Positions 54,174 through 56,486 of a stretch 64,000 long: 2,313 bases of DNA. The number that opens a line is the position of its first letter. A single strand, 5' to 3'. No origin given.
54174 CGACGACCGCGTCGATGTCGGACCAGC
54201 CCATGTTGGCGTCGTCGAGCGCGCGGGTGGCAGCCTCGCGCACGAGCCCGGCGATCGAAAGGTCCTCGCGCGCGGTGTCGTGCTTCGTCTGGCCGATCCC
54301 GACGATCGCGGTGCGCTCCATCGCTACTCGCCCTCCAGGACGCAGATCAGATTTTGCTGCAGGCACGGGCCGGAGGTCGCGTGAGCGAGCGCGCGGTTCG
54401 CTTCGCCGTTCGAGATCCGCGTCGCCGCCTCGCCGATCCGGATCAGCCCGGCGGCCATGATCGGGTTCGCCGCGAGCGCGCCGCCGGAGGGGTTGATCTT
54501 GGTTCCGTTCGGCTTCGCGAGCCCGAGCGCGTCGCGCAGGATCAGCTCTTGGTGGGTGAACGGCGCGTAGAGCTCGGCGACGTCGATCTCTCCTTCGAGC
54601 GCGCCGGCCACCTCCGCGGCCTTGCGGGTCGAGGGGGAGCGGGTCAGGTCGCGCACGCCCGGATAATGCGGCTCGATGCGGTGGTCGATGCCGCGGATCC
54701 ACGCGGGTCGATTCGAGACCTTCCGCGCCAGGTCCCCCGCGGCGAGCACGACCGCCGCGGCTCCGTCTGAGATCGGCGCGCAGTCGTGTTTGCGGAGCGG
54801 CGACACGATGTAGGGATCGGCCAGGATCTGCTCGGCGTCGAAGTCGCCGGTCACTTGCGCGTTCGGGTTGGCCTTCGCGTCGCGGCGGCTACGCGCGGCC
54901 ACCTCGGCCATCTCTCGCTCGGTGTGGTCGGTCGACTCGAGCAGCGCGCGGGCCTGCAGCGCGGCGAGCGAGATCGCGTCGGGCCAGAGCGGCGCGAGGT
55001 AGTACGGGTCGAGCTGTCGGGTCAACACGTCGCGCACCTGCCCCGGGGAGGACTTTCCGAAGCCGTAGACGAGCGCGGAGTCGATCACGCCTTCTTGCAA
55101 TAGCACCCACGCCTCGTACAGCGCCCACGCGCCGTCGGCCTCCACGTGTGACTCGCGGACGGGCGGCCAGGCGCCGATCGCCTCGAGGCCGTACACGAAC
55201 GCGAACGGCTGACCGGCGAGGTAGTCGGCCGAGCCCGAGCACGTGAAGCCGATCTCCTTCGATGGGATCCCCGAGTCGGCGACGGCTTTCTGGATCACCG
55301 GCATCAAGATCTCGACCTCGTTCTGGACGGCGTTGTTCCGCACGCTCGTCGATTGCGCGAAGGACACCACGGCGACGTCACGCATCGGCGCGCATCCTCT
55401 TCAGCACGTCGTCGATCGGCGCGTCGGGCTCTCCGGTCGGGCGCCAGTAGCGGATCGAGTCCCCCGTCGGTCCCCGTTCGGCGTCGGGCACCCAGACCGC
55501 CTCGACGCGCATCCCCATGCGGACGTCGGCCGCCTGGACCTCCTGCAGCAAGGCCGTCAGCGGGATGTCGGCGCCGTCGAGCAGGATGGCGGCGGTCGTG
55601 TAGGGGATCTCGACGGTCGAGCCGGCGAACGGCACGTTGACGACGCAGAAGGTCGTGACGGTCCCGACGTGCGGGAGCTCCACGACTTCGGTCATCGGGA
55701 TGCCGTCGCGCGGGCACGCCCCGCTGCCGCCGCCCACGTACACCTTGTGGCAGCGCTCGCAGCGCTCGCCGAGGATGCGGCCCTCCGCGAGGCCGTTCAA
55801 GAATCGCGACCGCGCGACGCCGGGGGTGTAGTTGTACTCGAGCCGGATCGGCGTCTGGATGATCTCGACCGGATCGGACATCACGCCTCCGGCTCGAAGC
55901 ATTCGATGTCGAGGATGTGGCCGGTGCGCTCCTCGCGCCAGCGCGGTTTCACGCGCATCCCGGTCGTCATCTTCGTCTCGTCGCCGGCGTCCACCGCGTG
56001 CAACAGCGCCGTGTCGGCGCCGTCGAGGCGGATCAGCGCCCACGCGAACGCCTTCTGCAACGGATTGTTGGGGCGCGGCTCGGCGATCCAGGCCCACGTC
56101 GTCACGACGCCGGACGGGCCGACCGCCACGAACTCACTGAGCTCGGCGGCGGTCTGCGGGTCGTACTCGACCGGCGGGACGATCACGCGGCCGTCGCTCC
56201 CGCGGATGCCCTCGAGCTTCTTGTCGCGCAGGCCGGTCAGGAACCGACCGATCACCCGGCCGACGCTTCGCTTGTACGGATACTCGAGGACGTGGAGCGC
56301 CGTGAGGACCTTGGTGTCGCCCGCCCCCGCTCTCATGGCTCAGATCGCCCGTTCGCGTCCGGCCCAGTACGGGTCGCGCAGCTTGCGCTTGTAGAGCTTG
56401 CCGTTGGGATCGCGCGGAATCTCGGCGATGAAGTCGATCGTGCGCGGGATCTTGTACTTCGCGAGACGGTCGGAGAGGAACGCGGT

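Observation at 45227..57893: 13-gene co-directional operon resembling the igr/ChsH/Ltp2 steroid side-chain module, with extra thiolase-DUF35 pairs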

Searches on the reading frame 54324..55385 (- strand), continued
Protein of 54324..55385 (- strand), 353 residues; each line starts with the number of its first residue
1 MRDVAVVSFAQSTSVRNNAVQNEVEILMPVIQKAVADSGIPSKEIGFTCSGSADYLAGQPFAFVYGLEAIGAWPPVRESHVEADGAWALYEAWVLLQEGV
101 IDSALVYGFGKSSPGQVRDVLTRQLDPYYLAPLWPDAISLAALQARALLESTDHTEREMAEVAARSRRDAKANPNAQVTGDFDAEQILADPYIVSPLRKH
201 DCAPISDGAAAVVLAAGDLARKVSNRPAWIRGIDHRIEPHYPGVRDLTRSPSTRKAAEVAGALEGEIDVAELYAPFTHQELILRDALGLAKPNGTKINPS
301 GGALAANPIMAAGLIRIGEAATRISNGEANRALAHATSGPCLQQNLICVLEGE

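Call 46: find_encoding_contigs(protein=P0038, flank=10000, max_places=1)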
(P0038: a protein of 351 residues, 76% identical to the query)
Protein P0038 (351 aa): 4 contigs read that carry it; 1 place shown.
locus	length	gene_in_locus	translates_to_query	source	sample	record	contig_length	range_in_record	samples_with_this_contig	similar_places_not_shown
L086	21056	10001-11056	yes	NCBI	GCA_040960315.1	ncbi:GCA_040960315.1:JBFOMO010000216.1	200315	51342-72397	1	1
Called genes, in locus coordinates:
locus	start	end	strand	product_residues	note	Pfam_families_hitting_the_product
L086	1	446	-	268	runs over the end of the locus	PF00881:Nitroreductase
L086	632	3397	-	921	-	PF00384:Molybdopterin, PF01568:Molydop_binding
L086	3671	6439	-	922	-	PF00384:Molybdopterin, PF01568:Molydop_binding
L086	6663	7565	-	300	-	PF00106:adh_short, PF08659:KR, PF13561:adh_short_C2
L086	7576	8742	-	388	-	PF00108:Thiolase_N, PF02803:Thiolase_C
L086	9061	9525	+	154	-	PF01796:OB_ChsH2_C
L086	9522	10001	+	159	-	PF12172:zf-ChsH2, PF01796:OB_ChsH2_C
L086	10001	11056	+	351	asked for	PF22691:Thiolase_C_1 (faint)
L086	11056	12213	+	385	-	PF22691:Thiolase_C_1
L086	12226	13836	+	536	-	PF00501:AMP-binding, PF13193:AMP-binding_C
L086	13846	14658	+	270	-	PF00378:ECH_1, PF16113:ECH_2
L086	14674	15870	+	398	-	PF02771:Acyl-CoA_dh_N, PF02770:Acyl-CoA_dh_M, PF00441:Acyl-CoA_dh_1, PF08028:Acyl-CoA_dh_2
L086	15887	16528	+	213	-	PF00440:TetR_N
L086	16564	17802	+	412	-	PF00067:p450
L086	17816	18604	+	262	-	PF23441:SDR (weak), PF00106:adh_short, PF08659:KR, PF13561:adh_short_C2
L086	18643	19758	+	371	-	PF00478:IMPDH (faint), PF03060:NMO, PF01070:FMN_dh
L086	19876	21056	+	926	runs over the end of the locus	PF00384:Molybdopterin, PF01568:Molydop_binding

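Call 47: find_encoding_contigs(protein=P0051, flank=10000, max_places=1)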
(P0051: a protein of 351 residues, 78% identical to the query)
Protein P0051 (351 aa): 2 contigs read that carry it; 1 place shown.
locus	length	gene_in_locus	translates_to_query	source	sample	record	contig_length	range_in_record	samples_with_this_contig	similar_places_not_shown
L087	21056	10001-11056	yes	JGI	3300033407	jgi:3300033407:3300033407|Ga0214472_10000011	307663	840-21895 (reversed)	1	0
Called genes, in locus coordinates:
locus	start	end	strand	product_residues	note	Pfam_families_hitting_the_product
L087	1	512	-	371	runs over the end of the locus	PF00296:Bac_luciferase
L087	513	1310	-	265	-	PF00378:ECH_1, PF16113:ECH_2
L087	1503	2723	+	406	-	PF00067:p450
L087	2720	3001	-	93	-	-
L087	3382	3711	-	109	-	-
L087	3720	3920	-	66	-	-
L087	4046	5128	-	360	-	PF08240:ADH_N, PF16912:Glu_dehyd_C (weak), PF00107:ADH_zinc_N, PF13602:ADH_zinc_N_2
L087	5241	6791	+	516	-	PF00501:AMP-binding, PF13193:AMP-binding_C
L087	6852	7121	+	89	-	PF02604:PhdYeFM_antitox (weak)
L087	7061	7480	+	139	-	PF01850:PIN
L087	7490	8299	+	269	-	PF01370:Epimerase (weak), PF00106:adh_short, PF13561:adh_short_C2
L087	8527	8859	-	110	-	-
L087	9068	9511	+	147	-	PF01796:OB_ChsH2_C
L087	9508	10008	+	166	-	PF01796:OB_ChsH2_C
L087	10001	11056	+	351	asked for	-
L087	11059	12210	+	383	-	PF00108:Thiolase_N (faint), PF22691:Thiolase_C_1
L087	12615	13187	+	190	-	-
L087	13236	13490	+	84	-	PF02604:PhdYeFM_antitox (weak)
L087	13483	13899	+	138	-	PF01850:PIN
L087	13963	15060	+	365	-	PF02771:Acyl-CoA_dh_N, PF02770:Acyl-CoA_dh_M (weak), PF00441:Acyl-CoA_dh_1, PF08028:Acyl-CoA_dh_2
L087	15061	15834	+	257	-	PF00106:adh_short, PF08659:KR, PF13561:adh_short_C2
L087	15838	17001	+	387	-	PF02771:Acyl-CoA_dh_N, PF02770:Acyl-CoA_dh_M, PF00441:Acyl-CoA_dh_1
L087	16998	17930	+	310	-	PF13452:FAS1_DH_region, PF12172:zf-ChsH2, PF01796:OB_ChsH2_C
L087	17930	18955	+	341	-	PF02771:Acyl-CoA_dh_N, PF00441:Acyl-CoA_dh_1, PF08028:Acyl-CoA_dh_2, PF21343:ACAD9-ACADV_C (faint)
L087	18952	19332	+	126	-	PF01575:MaoC_dehydratas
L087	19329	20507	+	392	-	PF22691:Thiolase_C_1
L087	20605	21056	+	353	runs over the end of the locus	PF13495:Phage_int_SAM_4, PF00589:Phage_integrase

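Call 62: search_protein_families(library=pfam, proteins=[L065:12573-14087:+, L025:15356-16405:-, L039:7345-8955:-, L012:7025-7627:+, L026:5199-6221:-, L037:11495-12298:-, L020:19588-20457:-, L023:1666-3576:-, L082:3052-4128:-, L030:16710-17357:+], max_evalue=0.0001)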
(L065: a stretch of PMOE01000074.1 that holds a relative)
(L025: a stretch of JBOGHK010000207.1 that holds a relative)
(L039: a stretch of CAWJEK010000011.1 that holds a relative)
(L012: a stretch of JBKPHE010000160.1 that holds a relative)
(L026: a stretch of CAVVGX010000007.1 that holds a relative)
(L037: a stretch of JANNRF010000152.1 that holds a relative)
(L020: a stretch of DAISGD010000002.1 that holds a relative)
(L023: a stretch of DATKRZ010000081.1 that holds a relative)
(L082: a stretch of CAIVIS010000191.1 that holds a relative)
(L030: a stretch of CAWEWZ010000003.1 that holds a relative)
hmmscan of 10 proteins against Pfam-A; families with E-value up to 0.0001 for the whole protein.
L065:12573-14087:+ (504 aa): 2 families
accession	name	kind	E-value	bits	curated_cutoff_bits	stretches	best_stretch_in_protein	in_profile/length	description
PF00749.27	tRNA-synt_1c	-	1.2e-71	241.7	23.4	1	19-326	3-313/314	tRNA synthetases class I (E and Q), catalytic domain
PF19269.4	Anticodon_2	-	9.3e-31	107.6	23.6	1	343-496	4-140/141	Anticodon binding domain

L025:15356-16405:- (349 aa): 3 families
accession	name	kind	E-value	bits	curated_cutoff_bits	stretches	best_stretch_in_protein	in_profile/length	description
PF19298.5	KshA_C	-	1.3e-31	110.7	23.3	1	117-311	2-207/207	3-Ketosteroid 9alpha-hydroxylase C-terminal domain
PF00355.32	Rieske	-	5.9e-19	68.2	20.3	1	13-96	2-84/88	Rieske [2Fe-2S] domain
PF19112.6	VanA_C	-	1.7e-07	32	23.5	0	225-310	101-190/193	Vanillate O-demethylase oxygenase C-terminal domain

L039:7345-8955:- (536 aa): 2 families
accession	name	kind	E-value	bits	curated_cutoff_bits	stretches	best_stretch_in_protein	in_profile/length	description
PF00884.28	Sulfatase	-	1.2e-47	163.2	25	1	38-398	1-301/301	Sulfatase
PF16347.10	SGSH_C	-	1e-12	48.9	29.3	1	345-429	1-82/154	N-sulphoglucosamine sulphohydrolase, C-terminal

L012:7025-7627:+ (200 aa): 2 families
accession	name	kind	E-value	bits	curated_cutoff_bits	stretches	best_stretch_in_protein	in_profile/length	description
PF00440.29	TetR_N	-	6.6e-18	64.7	24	1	25-70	2-47/47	Bacterial regulatory proteins, tetR family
PF17925.6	TetR_C_20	-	1.9e-13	51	26.5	1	89-194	1-106/107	Tetracyclin repressor-like, C-terminal domain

L026:5199-6221:- (340 aa): 0 families

L037:11495-12298:- (267 aa): 2 families
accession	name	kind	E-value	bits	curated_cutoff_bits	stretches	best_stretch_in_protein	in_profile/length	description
PF00378.25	ECH_1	-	4.9e-55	187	27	1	10-266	2-250/251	Enoyl-CoA hydratase/isomerase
PF16113.10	ECH_2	-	5.8e-29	102.1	27.2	1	16-194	3-176/335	Enoyl-CoA hydratase/isomerase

L020:19588-20457:- (289 aa): 1 family
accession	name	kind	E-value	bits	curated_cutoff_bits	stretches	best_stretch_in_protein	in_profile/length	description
PF04909.20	Amidohydro_2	-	1.9e-27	97.2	26.4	1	53-287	36-289/289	Amidohydrolase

L023:1666-3576:- (636 aa): 3 families
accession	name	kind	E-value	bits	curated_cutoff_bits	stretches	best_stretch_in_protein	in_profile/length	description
PF00664.28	ABC_membrane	-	3.1e-43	148.8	28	1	56-326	4-274/274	ABC transporter transmembrane region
PF00005.33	ABC_tran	-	1.7e-30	106.9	25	1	409-556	3-137/137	ABC transporter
PF02463.25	SMC_N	-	1.5e-06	28.3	40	1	445-596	108-209/220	RecF/RecN/SMC N terminal domain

L082:3052-4128:- (358 aa): 2 families
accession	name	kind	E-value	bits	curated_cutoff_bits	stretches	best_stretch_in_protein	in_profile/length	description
PF19328.4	DAP_DH_C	-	9.3e-11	42.2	23.3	1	147-349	3-191/206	2,4-diaminopentanoate dehydrogenase C-terminal domain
PF01113.26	DapB_N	-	1.9e-07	31.6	25.6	1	11-76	8-72/124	Dihydrodipicolinate reductase, N-terminus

L030:16710-17357:+ (215 aa): 1 family
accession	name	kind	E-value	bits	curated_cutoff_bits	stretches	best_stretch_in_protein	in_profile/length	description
PF02698.23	DUF218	-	7e-23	81.5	27.6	1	52-179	2-110/133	DUF218 domain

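Call 87: search_protein_families(library=ncbifam, proteins=[L012:7025-7627:+, L072:4959-5561:+, L003:15880-16521:+, L085:106-903:-, L025:15356-16405:-], max_evalue=1e-8)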
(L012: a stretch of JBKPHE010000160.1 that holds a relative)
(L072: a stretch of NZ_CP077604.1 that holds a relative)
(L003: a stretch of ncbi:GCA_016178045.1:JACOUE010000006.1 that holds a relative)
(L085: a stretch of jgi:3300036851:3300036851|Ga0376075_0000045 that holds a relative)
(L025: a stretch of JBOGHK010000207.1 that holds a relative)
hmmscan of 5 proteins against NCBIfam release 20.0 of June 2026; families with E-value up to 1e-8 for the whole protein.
L012:7025-7627:+ (200 aa): 6 families
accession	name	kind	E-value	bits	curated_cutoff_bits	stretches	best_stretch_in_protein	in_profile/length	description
NF033703.1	transcr_KstR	equivalog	7.4e-40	136.5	280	1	15-178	3-166/185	cholesterol catabolism transcriptional regulator KstR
NF041196.1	ScbR_bind_reg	equivalog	1.1e-13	51.8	150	1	21-153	8-143/191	ScbR family autoregulator-binding transcription factor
TIGR03384.1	betaine_BetI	equivalog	4e-12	46.2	201.3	1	15-114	4-103/189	choline-binding transcriptional repressor BetI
NF053878.1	FATransRegFadRBac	equivalog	9.3e-12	45.1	200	1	22-128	6-112/190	fatty acid metabolism transcriptional regulator FadR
NF001978.0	PRK00767.1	equivalog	1.4e-10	41.3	118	1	17-100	7-91/197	transcriptional regulator BetI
NF050111.1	TransRegSACE7040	equivalog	5.1e-10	39.6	250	1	20-91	2-73/186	SACE_7040 family transcriptional regulator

L072:4959-5561:+ (200 aa): 6 families
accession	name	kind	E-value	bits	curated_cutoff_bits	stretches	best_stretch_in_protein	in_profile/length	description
NF033703.1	transcr_KstR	equivalog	3.1e-46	157.3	280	1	14-196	3-185/185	cholesterol catabolism transcriptional regulator KstR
TIGR03384.1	betaine_BetI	equivalog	2.3e-12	47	201.3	1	14-100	4-90/189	choline-binding transcriptional repressor BetI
NF041196.1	ScbR_bind_reg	equivalog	1.1e-10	42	150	1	20-119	8-107/191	ScbR family autoregulator-binding transcription factor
NF001978.0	PRK00767.1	equivalog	1.7e-10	41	118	1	15-98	6-90/197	transcriptional regulator BetI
NF053878.1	FATransRegFadRBac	equivalog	4.1e-10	39.8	200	1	21-113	6-98/190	fatty acid metabolism transcriptional regulator FadR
NF050111.1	TransRegSACE7040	equivalog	7.7e-10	39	250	1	19-90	2-73/186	SACE_7040 family transcriptional regulator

L003:15880-16521:+ (213 aa): 5 families
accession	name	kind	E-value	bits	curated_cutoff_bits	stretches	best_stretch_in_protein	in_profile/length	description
NF041196.1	ScbR_bind_reg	equivalog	8.7e-14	52.1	150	1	14-86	6-79/191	ScbR family autoregulator-binding transcription factor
NF053516.1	TranRepPrsAVib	equivalog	1.4e-13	51.2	300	1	14-78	6-69/208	TetR family transcriptional repressor PsrA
NF050111.1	TransRegSACE7040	equivalog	1.9e-11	44.2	250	1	16-73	3-58/186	SACE_7040 family transcriptional regulator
NF007949.0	PRK10668.1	equivalog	9.2e-11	41.6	271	1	1-78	1-74/216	multidrug efflux transporter transcriptional repressor AcrR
NF037937.1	septum_RefZ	equivalog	2e-10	40.9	180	1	17-111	2-102/195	forespore capture DNA-binding protein RefZ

L085:106-903:- (265 aa): 71 families (the best 25 are shown)
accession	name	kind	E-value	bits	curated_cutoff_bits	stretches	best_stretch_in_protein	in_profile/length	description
NF005864.0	PRK07799.1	equivalog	9.6e-119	395.4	316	1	2-265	5-266/266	crotonase/enoyl-CoA hydratase family protein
NF051848.1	EnCoAHydtEchA19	equivalog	6.3e-111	370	400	1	6-265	1-258/258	enoyl-CoA hydratase EchA19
NF006100.0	PRK08252.1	subfamily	3.5e-75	252.9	282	1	5-265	3-254/254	crotonase/enoyl-CoA hydratase family protein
NF005126.0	PRK06563.1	subfamily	3.5e-62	210.1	261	1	4-265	6-263/263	crotonase/enoyl-CoA hydratase family protein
NF042430.2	EnCoAhydt_DpgD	equivalog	2.7e-61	207.3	400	1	10-264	2-257/258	enoyl-CoA-hydratase DpgD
NF006007.0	PRK08138.1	subfamily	2.6e-59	200.7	355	1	12-265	15-261/261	enoyl-CoA hydratase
NF007239.0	PRK09674.1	equivalog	6.7e-58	196.2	371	1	5-265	4-257/257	2,3-dehydroadipyl-CoA hydratase PaaF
NF006108.0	PRK08259.1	equivalog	5.9e-57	193.1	273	1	6-256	4-246/256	crotonase/enoyl-CoA hydratase family protein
NF004840.0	PRK06190.1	equivalog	2.4e-53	181.4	253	1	4-237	3-231/260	enoyl-CoA hydratase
NF004475.0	PRK05809.1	subfamily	1.6e-52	178.5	394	1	6-265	5-260/260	short-chain-enoyl-CoA hydratase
NF004517.0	PRK05862.1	equivalog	1.3e-51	175.6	396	1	6-264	5-256/257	enoyl-CoA hydratase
NF046063.1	oxepin_alt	equivalog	1.4e-51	175.4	300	1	8-261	3-254/254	oxepin-CoA hydrolase, alternative type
NF005803.0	PRK07658.1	equivalog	2.6e-51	174.5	313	1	7-265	4-257/257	enoyl-CoA hydratase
NF006699.0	PRK09245.1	subfamily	2.8e-50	171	354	1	5-265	3-266/266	crotonase/enoyl-CoA hydratase family protein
NF006008.0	PRK08139.1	equivalog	1.6e-49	168.8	313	1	3-264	9-265/266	enoyl-CoA hydratase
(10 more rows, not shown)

L025:15356-16405:- (349 aa): 1 family
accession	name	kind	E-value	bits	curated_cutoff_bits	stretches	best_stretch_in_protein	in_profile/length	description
NF052579.1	BetMthstMoxSdmAMthl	equivalog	1.4e-15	57.1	600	1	13-173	18-179/351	4beta-methylsterol monooxygenase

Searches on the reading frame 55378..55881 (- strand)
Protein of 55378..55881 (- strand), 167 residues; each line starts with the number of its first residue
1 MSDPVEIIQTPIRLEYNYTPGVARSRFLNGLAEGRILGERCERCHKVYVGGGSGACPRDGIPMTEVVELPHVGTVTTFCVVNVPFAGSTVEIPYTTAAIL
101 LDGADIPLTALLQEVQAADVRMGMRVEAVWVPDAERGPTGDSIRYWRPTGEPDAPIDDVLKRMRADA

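Call 6: search_protein_families(library=pfam, proteins=[window:55378-55881:-])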
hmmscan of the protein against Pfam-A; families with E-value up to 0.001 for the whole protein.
window:55378-55881:- (167 aa): 1 family
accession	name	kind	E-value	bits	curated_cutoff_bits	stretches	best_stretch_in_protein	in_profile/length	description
PF01796.24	OB_ChsH2_C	-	2.2e-11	44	27.1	1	67-131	2-65/65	ChsH2, C-terminal OB-fold domain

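Call 8: search_protein_families(library=ncbifam, proteins=[window:55378-55881:-], max_evalue=0.00001)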
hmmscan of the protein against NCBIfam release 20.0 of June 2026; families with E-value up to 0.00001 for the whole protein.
window:55378-55881:- (167 aa): 0 families

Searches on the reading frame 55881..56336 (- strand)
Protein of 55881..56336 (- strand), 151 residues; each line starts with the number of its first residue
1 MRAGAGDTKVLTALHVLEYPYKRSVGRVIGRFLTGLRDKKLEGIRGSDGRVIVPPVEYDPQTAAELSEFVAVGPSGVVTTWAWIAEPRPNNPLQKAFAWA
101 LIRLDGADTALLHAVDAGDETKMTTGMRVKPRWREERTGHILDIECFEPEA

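Call 6: search_protein_families(library=pfam, proteins=[window:55881-56336:-])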
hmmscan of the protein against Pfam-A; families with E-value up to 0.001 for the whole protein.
window:55881-56336:- (151 aa): 1 family
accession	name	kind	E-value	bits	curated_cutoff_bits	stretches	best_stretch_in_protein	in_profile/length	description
PF01796.24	OB_ChsH2_C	-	4.2e-09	36.7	27.1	1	70-134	2-65/65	ChsH2, C-terminal OB-fold domain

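Call 8: search_protein_families(library=ncbifam, proteins=[window:55881-56336:-], max_evalue=0.00001)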
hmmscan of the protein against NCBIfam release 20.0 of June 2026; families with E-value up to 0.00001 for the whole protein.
window:55881-56336:- (151 aa): 0 families
